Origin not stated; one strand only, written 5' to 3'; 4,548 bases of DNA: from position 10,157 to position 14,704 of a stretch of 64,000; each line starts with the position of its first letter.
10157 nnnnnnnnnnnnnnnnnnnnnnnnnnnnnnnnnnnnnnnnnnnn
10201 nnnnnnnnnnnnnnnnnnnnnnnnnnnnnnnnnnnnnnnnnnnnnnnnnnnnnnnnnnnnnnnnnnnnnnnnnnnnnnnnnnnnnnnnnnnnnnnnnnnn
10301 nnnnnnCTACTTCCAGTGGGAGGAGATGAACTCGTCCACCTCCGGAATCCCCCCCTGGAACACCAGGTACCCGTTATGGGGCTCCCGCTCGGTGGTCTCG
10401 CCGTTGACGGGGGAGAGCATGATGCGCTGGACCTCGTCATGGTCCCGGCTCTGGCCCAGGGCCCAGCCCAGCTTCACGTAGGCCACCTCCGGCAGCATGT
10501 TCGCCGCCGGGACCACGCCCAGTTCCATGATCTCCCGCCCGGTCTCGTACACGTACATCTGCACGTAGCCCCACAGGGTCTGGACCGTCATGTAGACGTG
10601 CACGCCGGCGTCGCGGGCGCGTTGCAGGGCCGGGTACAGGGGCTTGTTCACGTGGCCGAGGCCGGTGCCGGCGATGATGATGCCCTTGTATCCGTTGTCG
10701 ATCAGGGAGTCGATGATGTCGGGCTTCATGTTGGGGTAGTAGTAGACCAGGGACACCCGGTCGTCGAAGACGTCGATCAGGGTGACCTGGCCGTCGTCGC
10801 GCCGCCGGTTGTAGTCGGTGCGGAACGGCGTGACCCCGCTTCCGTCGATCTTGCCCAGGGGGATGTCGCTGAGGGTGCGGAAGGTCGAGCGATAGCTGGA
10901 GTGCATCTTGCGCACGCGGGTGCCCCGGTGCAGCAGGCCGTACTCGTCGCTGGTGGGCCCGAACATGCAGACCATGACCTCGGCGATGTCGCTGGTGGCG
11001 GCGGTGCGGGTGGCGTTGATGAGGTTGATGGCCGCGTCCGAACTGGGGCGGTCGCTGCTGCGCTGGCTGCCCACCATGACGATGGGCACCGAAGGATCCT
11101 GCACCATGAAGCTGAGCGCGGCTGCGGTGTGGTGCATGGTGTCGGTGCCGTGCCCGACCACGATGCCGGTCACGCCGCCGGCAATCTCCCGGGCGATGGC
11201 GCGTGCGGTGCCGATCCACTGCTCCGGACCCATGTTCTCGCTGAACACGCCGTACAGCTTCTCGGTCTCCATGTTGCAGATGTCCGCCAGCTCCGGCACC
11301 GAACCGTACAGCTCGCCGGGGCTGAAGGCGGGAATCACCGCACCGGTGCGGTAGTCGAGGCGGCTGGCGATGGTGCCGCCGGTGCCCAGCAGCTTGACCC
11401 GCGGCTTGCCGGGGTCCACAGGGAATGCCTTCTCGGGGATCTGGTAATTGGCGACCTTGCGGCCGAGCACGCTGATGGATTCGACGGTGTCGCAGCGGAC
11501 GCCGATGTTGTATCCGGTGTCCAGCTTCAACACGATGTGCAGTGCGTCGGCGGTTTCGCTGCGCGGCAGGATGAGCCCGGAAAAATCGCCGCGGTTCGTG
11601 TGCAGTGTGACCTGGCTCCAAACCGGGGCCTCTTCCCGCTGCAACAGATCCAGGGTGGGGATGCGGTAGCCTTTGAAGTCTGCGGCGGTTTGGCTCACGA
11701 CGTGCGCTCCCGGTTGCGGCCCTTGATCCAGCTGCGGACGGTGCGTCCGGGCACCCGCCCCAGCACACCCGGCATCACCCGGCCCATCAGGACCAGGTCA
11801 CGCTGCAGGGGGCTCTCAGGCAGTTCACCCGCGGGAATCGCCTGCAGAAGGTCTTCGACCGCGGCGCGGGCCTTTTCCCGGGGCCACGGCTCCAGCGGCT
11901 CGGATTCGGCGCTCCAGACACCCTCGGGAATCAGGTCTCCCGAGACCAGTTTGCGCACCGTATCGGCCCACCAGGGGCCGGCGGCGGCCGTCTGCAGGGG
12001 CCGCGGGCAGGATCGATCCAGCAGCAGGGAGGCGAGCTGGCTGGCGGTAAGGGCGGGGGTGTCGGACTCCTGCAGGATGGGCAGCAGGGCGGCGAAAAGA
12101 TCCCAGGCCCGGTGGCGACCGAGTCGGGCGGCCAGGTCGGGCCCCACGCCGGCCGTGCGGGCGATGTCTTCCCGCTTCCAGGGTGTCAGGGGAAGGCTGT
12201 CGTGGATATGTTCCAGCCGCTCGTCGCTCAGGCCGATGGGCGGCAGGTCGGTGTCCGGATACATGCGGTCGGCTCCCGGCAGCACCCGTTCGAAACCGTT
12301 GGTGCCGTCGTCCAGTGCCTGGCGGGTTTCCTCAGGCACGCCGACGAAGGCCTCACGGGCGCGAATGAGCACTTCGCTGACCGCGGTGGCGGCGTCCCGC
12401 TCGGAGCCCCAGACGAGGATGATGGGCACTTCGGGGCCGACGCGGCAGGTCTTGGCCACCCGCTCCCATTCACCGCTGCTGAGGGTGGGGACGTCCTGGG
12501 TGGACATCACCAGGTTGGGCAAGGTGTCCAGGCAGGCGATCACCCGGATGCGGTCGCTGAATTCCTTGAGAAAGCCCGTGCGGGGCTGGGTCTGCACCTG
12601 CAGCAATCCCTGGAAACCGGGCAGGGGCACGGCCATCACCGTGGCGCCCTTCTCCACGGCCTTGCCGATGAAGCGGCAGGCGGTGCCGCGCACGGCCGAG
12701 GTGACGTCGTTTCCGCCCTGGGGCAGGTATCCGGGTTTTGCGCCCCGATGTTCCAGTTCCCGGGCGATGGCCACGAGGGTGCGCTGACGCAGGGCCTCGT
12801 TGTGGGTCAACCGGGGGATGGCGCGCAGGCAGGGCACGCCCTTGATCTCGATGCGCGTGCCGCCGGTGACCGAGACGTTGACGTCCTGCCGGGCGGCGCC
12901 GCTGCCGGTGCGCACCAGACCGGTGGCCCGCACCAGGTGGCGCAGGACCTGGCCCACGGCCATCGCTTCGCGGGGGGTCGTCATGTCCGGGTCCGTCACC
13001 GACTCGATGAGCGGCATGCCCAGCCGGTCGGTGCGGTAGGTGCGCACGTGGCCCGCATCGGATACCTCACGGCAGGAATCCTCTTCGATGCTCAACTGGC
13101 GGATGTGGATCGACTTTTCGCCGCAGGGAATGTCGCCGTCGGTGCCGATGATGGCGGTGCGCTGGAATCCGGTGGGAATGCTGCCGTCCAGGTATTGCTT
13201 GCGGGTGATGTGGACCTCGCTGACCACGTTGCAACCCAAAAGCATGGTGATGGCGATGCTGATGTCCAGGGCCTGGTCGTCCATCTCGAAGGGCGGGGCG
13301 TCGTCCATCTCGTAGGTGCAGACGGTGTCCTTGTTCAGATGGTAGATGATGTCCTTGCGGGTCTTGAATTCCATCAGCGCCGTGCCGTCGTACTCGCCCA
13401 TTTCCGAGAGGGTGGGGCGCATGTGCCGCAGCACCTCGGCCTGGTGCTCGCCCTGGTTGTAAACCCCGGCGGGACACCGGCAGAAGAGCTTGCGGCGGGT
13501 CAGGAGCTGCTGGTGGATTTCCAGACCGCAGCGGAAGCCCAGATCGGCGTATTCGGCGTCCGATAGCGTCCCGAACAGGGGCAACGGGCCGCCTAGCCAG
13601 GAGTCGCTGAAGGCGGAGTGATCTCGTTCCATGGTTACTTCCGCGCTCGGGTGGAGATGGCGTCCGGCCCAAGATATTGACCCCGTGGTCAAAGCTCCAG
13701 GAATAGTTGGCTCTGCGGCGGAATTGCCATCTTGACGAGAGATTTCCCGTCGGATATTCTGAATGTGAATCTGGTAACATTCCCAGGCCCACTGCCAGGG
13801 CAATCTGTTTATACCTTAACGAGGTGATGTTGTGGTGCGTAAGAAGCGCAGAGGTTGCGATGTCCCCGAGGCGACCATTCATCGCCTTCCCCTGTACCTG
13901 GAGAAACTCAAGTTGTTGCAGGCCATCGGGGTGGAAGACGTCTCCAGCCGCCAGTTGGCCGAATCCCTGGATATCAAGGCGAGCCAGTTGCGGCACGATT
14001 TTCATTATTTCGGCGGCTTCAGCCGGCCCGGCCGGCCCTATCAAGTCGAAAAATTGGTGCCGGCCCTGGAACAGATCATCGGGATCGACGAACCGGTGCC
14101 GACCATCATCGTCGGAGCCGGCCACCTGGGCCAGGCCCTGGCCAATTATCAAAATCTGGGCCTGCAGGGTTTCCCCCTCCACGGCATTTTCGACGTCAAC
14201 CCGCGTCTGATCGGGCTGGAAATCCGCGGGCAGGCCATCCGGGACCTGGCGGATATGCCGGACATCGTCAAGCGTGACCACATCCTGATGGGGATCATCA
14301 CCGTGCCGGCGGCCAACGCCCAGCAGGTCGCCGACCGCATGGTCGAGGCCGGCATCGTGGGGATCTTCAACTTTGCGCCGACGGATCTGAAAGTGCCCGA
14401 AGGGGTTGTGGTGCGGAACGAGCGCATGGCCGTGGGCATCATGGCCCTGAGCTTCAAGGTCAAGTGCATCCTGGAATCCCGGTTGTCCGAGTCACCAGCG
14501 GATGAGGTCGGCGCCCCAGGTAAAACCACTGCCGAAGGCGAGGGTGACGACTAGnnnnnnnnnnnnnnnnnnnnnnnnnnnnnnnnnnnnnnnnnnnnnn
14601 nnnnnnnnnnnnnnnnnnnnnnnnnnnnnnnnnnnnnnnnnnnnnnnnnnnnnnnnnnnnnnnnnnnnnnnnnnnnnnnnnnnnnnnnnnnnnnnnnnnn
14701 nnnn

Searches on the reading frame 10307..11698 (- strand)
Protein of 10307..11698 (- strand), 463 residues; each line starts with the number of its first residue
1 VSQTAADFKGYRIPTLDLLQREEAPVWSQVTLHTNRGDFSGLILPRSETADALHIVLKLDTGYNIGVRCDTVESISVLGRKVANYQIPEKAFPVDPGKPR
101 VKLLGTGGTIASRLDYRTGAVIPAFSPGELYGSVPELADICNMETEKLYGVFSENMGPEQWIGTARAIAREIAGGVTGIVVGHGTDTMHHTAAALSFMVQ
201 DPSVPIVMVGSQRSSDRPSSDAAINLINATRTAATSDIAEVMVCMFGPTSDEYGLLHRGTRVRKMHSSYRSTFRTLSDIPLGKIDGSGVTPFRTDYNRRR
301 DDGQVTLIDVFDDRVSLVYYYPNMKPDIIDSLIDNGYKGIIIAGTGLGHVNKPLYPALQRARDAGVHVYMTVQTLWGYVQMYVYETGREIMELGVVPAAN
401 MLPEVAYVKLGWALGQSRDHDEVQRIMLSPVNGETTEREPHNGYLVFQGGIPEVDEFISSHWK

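Call 7: search_protein_families(library=pfam, proteins=[window:10307-11698:-])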
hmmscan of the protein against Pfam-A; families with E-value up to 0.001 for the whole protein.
window:10307-11698:- (463 aa): 3 families
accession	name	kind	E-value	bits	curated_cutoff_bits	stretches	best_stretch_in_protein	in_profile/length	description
PF00710.25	Asparaginase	-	1.1e-55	188.6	22.5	1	100-290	1-186/193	Asparaginase, N-terminal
PF17763.6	Asparaginase_C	-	1.4e-32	112.5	34.6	1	314-427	1-114/114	Glutaminase/Asparaginase C-terminal domain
PF18195.6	GatD_N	-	2e-12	46.7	25.7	1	29-78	6-54/54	GatD N-terminal domain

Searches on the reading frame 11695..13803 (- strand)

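Call 8: search_protein_families(library=pfam, proteins=[window:11695-13803:-])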
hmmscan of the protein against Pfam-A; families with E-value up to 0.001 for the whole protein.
window:11695-13803:- (702 aa): 1 family
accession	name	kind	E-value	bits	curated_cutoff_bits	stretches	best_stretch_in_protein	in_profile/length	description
PF02934.20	GatB_N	-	4.3e-50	170.9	23.4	1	92-530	3-276/277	GatB/GatE catalytic domain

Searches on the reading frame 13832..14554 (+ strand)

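Call 3: search_protein_families(library=pfam, proteins=[window:13832-14554:+])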
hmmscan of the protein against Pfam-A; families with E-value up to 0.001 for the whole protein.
window:13832-14554:+ (240 aa): 2 families
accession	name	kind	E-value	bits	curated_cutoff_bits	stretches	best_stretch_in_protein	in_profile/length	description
PF02629.25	CoA_binding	-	1.4e-19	71.1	22.3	1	89-183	4-96/97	CoA binding domain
PF06971.19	Put_DNA-bind_N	-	4.5e-16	59.1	27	1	11-57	2-48/49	Putative DNA-binding protein N-terminus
